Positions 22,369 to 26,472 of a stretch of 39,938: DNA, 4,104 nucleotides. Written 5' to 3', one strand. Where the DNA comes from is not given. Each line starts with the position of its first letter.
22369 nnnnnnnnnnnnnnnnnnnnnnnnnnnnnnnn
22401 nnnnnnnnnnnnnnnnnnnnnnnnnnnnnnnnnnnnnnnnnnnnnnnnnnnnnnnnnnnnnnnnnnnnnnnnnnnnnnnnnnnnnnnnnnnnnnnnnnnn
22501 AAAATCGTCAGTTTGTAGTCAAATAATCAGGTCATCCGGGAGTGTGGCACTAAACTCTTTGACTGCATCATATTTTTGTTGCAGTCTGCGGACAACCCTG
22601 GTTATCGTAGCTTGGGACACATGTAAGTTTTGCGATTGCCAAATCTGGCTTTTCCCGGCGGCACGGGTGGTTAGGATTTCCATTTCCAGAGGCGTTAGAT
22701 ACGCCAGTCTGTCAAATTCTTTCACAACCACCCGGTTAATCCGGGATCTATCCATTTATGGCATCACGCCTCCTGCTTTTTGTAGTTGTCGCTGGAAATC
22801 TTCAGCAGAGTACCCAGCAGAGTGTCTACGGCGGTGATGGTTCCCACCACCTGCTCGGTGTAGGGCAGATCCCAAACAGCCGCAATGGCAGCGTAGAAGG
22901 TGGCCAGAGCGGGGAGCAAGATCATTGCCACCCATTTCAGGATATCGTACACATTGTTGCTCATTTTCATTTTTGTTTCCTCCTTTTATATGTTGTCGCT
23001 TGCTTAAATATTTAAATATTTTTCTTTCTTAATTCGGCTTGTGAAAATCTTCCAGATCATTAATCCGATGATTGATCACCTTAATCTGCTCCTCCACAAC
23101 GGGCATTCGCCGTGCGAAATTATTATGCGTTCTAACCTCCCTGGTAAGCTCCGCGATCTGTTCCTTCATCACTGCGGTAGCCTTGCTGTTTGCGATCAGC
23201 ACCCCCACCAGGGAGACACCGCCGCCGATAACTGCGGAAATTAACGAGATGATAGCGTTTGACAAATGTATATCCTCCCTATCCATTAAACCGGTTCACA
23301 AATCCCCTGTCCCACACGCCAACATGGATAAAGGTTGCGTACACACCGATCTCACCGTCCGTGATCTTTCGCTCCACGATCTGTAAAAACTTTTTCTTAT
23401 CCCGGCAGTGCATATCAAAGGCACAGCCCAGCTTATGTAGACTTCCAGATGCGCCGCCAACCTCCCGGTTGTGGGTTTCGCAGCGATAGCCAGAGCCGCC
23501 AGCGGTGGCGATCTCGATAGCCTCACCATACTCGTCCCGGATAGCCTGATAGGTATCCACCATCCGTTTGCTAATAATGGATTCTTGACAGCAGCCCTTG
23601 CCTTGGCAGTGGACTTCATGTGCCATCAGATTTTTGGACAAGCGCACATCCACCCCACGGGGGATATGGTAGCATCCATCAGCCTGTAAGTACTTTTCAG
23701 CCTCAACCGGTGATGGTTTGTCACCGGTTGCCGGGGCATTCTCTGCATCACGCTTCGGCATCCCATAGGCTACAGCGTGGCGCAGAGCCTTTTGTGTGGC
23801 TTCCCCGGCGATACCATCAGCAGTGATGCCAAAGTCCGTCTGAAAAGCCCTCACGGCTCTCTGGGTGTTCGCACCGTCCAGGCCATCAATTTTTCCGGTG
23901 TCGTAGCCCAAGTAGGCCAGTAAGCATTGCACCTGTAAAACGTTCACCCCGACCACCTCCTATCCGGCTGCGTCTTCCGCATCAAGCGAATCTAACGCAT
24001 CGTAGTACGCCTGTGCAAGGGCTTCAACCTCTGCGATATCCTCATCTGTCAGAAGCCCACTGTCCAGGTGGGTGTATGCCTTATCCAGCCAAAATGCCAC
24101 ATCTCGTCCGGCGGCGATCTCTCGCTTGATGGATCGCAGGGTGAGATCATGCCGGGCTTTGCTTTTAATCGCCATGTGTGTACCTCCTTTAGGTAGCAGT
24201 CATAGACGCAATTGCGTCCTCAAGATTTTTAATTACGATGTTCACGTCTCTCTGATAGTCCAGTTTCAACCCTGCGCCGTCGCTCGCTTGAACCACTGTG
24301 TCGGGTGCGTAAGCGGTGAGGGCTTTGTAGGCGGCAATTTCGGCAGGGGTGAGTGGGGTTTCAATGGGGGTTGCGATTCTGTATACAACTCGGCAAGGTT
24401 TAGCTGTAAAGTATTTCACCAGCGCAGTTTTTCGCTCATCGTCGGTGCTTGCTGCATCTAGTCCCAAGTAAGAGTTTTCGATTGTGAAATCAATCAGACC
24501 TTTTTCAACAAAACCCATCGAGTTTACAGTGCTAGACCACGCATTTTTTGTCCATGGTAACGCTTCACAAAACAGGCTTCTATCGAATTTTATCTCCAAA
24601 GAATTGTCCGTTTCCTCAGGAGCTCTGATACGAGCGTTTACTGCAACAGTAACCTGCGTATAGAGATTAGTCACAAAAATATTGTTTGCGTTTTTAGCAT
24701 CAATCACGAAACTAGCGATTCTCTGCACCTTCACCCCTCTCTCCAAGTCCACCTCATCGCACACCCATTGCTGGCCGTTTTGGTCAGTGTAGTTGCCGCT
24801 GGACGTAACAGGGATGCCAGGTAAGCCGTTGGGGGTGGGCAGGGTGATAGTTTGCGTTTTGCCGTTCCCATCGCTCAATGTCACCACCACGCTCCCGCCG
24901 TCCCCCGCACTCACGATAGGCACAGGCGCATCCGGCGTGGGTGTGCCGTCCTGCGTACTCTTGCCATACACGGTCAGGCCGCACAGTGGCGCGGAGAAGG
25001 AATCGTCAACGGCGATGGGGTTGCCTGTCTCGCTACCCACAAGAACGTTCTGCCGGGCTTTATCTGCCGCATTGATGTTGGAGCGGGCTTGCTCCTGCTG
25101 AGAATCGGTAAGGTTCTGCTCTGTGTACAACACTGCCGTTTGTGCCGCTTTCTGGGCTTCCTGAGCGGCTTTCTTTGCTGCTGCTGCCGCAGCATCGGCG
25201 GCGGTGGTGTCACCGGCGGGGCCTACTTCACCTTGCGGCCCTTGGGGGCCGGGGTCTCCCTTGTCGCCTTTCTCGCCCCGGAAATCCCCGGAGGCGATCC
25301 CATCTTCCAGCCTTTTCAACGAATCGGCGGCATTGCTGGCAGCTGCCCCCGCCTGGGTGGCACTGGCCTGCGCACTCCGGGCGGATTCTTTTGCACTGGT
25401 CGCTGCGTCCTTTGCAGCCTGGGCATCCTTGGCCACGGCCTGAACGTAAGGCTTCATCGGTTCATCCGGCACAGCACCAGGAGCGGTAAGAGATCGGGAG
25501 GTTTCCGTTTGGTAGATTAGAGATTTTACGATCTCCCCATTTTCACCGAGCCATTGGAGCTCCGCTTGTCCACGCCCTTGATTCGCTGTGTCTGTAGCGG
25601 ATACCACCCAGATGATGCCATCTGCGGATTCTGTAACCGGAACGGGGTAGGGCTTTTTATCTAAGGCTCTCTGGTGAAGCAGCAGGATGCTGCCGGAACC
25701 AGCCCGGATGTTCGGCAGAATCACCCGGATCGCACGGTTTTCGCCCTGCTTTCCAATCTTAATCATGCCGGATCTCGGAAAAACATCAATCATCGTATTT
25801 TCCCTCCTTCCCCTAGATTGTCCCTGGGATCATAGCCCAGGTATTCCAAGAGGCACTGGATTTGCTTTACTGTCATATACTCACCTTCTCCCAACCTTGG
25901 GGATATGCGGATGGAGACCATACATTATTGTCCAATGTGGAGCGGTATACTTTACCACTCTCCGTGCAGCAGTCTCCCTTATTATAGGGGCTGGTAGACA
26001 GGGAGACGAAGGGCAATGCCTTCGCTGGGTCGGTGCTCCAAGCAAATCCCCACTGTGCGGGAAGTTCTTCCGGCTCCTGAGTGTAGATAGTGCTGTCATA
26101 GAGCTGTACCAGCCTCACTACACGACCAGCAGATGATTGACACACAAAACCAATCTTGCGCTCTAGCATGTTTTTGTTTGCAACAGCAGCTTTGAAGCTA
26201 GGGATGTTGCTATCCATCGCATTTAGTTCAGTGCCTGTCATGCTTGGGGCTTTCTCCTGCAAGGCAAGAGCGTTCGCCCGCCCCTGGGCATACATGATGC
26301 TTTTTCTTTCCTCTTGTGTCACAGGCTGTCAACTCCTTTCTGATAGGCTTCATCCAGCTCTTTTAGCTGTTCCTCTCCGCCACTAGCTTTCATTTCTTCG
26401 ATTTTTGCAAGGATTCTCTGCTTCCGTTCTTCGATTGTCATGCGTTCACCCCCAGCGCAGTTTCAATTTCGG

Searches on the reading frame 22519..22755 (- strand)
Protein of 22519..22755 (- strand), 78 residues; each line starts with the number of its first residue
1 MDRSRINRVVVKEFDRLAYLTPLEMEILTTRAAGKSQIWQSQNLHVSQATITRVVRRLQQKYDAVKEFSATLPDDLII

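Call 13: search_protein_families(library=phrogs, proteins=[window:22519-22755:-], max_evalue=0.001)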
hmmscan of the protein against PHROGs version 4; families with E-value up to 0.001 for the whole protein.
window:22519-22755:- (78 aa): 0 families

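Call 14: search_protein_families(library=pfam, proteins=[window:22519-22755:-], max_evalue=0.001)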
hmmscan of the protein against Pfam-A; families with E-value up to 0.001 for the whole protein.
window:22519-22755:- (78 aa): 2 families
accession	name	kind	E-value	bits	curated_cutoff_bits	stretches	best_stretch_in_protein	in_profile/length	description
PF00196.25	GerE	-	0.00018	21.5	23.5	1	20-61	3-44/57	Bacterial regulatory proteins, luxR family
PF01371.25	Trp_repressor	-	0.00026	21.4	27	1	34-67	49-82/88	Trp repressor protein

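Call 39: search_protein_families(library=ncbifam, proteins=[window:22519-22755:-], max_evalue=1)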
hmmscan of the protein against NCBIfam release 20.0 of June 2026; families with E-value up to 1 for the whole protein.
window:22519-22755:- (78 aa): 7 families
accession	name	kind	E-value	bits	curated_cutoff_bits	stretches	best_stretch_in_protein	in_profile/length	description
NF046112.1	MSMEG_6209_Nter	domain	0.014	15.8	25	0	48-65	2-19/56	three-helix bundle dimerization domain-containing protein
NF047785.1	respo_reg_MadR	equivalog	0.029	13.7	300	1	10-66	139-195/209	MadR family response regulator transcription factor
NF052445.1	RespRegMctR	equivalog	0.04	13.3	300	1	17-63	142-188/205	two-component system response regulator MctR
TIGR03541.1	reg_near_HchA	equivalog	0.061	12.8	215.6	1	16-64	168-216/232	PA1136 family autoinducer-binding transcriptional regulator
NF007935.0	PRK10651.1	equivalog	0.073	12.2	250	1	17-62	153-198/216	two-component system response regulator NarL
TIGR03020.2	EpsA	equivalog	0.084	12.5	170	1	13-64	184-235/247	XrtB/PEP-CTERM-associated transcriptional regulator EpsA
TIGR01884.1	cas_HTH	subfamily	0.085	12.2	60.2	1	19-61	139-183/202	CRISPR-associated CARF protein Csa3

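Call 40: search_protein_families(library=padloc, proteins=[window:22519-22755:-], max_evalue=0.1)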
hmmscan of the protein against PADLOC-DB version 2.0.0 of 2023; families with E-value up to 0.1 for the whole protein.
window:22519-22755:- (78 aa): 2 families
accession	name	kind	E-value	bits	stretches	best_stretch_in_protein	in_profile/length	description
PDLC01851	CARF3--CARF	-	0.0067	13.9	1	18-71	208-261/279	-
PDLC01848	CARF3--CARF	-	0.0089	13.7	1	15-61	132-176/197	-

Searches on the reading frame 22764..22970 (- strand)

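Call 13: search_protein_families(library=phrogs, proteins=[window:22764-22970:-], max_evalue=0.001)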
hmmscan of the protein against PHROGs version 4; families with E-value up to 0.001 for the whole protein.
window:22764-22970:- (68 aa): 3 families
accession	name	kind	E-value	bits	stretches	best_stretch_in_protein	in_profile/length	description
phrog_881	-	lysis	1.6e-23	83.5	1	1-67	1-67/68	holin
phrog_9233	-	lysis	1.2e-17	65.2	1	3-66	14-77/124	holin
phrog_13239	-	unknown function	1.6e-13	52.1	1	3-67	19-83/138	-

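Call 14: search_protein_families(library=pfam, proteins=[window:22764-22970:-], max_evalue=0.001)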
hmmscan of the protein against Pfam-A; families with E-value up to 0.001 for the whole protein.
window:22764-22970:- (68 aa): 1 family
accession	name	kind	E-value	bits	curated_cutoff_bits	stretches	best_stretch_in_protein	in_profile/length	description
PF16938.10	Phage_holin_Dp1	-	2.8e-29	101.7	25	1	3-65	1-63/63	Putative phage holin Dp-1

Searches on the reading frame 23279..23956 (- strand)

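Call 13: search_protein_families(library=phrogs, proteins=[window:23279-23956:-], max_evalue=0.001)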
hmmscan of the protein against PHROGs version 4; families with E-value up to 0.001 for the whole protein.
window:23279-23956:- (225 aa): 8 families
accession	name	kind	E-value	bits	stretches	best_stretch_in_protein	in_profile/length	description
phrog_894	-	lysis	9.4e-24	85.1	1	98-218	38-165/389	endolysin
phrog_2649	-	lysis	1.5e-17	65.4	1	3-65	181-242/261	endolysin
phrog_1493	-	lysis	2e-11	44.7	1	3-69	247-316/394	endolysin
phrog_1224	-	head and packaging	5.3e-09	36.8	1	3-62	10-68/438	endolysin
phrog_17373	-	other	1e-07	32.9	1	109-206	21-112/224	peptidase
phrog_17001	-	lysis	7.4e-05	23.5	1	5-183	55-214/265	endolysin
phrog_6707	-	lysis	0.0002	21.3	1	4-62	188-246/311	endolysin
phrog_1512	-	lysis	0.00048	21.2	1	8-79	190-260/314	endolysin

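Call 14: search_protein_families(library=pfam, proteins=[window:23279-23956:-], max_evalue=0.001)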
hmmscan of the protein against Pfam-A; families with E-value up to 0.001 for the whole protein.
window:23279-23956:- (225 aa): 2 families
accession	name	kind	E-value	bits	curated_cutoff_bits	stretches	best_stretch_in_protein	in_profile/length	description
PF01471.23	PG_binding_1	-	1.4e-17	64.1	23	1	4-58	3-57/57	Putative peptidoglycan binding domain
PF08291.16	Peptidase_M15_3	-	5.4e-16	59.1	23.2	1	106-212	3-107/108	Peptidase M15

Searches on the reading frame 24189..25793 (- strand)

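Call 13: search_protein_families(library=phrogs, proteins=[window:24189-25793:-], max_evalue=0.001)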
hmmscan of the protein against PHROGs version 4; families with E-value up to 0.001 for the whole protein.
window:24189-25793:- (534 aa): 6 families
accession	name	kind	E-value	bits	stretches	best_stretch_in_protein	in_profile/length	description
phrog_366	-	tail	2.2e-08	35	1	119-257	126-250/474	tail fiber protein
phrog_10972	-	tail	1.4e-06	29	1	172-223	174-237/343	tail fiber protein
phrog_13286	-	tail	7.3e-06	25.6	1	168-205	90-122/662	tail protein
phrog_6320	-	tail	3.5e-05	23.8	1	172-238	181-223/745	tail fiber protein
phrog_38806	-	unknown function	0.00014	22.4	1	167-195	61-89/285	-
phrog_17587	-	tail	0.00085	18.9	0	168-233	193-256/641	tail fiber protein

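Call 14: search_protein_families(library=pfam, proteins=[window:24189-25793:-], max_evalue=0.001)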
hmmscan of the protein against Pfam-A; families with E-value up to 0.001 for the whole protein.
window:24189-25793:- (534 aa): 0 families

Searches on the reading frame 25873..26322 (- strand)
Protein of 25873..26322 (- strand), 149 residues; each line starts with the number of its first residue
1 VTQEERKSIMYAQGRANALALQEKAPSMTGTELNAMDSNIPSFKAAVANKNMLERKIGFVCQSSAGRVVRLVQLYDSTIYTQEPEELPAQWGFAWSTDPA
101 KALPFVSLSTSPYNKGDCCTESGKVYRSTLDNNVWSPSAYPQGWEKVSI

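Call 13: search_protein_families(library=phrogs, proteins=[window:25873-26322:-], max_evalue=0.001)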
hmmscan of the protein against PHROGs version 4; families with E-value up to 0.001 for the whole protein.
window:25873-26322:- (149 aa): 2 families
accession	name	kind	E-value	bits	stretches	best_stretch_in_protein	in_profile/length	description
phrog_18593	-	unknown function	7.2e-10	40.2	1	109-147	150-188/188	-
phrog_30034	-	unknown function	0.00063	20.6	0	101-139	209-250/263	-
